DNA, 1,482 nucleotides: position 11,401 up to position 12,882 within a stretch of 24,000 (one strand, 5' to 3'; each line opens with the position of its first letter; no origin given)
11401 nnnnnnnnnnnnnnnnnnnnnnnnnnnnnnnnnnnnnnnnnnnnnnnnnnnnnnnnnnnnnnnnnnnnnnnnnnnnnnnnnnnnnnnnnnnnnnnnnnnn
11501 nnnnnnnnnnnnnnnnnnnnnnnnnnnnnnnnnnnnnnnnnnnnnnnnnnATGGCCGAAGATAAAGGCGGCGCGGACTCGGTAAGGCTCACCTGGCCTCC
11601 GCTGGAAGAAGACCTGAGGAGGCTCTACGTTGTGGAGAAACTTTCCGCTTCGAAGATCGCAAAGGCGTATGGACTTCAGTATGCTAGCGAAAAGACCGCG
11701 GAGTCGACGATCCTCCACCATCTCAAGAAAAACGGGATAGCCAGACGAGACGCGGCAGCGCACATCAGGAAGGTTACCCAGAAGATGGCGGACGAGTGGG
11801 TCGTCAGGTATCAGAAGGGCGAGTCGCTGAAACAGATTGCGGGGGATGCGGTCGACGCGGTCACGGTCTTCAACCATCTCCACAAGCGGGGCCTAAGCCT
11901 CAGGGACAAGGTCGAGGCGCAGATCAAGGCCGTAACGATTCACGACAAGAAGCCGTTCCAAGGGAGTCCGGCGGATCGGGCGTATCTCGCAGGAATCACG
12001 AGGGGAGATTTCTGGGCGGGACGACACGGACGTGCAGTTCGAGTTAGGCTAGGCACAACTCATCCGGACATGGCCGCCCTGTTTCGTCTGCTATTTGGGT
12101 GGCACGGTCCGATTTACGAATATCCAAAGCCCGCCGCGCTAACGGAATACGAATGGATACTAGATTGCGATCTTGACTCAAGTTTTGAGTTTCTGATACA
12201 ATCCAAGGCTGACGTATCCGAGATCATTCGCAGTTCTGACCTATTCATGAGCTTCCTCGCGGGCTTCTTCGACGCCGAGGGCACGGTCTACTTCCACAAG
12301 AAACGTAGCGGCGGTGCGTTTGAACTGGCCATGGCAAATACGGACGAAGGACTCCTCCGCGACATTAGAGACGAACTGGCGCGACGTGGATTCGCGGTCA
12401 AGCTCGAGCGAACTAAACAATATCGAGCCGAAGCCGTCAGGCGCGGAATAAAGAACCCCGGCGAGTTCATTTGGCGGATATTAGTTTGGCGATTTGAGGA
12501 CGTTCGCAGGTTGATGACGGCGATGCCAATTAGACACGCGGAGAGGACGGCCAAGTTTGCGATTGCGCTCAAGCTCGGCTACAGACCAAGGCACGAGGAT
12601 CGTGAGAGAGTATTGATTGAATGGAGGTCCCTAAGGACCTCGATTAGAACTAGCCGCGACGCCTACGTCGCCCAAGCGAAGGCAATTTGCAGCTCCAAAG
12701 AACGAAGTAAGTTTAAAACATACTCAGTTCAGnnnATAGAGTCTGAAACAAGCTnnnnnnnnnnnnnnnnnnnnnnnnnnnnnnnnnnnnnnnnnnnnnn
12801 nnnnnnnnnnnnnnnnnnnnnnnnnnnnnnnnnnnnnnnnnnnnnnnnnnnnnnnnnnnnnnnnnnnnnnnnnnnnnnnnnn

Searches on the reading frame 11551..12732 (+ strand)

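Call 27: search_protein_families(library=pfam, proteins=[window:11551-12732:+], max_evalue=1)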
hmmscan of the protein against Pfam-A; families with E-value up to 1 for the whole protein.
window:11551-12732:+ (394 aa): 3 families
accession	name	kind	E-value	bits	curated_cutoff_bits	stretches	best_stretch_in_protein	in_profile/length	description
PF14528.11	LAGLIDADG_3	-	1.8e-07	31.8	22.5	1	234-295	5-62/82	LAGLIDADG-like domain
PF23493.1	CysS_C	-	0.0022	18.5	23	1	260-291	18-49/51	Cysteinyl-tRNA ligase anticodon binding domain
PF06992.16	Phage_lambda_P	-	0.19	12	26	0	30-94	96-160/162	Replication protein P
